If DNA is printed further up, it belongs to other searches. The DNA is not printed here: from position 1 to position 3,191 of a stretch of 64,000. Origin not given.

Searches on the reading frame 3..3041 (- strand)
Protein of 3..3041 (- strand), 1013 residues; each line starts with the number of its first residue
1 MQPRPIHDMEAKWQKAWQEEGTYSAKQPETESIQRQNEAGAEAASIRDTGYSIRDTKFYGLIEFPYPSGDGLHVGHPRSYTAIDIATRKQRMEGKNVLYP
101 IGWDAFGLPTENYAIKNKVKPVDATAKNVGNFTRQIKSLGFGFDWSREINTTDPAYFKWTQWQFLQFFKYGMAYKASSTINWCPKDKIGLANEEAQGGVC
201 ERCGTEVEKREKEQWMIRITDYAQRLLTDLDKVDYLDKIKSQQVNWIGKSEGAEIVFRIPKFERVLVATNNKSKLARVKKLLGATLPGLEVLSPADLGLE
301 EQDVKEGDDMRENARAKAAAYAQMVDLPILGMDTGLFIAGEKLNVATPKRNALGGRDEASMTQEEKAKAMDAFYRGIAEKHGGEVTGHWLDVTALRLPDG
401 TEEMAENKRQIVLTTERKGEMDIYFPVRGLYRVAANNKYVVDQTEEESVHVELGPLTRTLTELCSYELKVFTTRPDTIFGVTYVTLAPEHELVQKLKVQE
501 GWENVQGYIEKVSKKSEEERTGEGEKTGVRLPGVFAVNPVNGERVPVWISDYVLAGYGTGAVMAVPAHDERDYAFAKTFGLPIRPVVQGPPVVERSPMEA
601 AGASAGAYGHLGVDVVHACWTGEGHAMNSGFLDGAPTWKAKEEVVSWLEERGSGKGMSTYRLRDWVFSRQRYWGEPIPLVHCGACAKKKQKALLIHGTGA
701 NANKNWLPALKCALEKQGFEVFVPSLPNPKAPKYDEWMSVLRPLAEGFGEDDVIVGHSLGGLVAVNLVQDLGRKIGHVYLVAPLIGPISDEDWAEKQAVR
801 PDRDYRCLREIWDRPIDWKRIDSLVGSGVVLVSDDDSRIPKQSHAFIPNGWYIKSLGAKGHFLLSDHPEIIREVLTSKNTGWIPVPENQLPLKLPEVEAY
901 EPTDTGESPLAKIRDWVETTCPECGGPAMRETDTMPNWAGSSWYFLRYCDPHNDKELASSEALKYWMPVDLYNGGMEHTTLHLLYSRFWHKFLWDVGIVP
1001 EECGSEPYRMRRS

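Call 76: search_protein_families(library=pfam, proteins=[window:3-3041:-], max_evalue=0.001)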
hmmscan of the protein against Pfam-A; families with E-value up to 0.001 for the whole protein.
window:3-3041:- (1013 aa): 7 families
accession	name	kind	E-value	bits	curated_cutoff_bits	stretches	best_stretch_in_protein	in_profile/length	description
PF13603.12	tRNA-synt_1_2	-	1.5e-54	184.8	25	1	466-649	21-185/185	Leucyl-tRNA synthetase, editing domain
PF00133.28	tRNA-synt_1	-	2.4e-25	89.6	22.7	1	63-246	30-224/414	tRNA synthetases class I (I, L, M and V)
PF09334.17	tRNA-synt_1g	-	1.4e-15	57.4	20.1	1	64-209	7-148/391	tRNA synthetases class I (M)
PF12697.13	Abhydrolase_6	-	3e-08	35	26.3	1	693-787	2-97/217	Alpha/beta hydrolase family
PF06821.19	Ser_hydrolase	-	4.9e-08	33.5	22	1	693-862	2-154/172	Serine hydrolase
PF01725.21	Ham1p_like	-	1.5e-07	31.9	22.5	1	266-338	2-71/186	Ham1 family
PF00561.26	Abhydrolase_1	-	7.2e-07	29.6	25.8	1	693-787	4-103/245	alpha/beta hydrolase fold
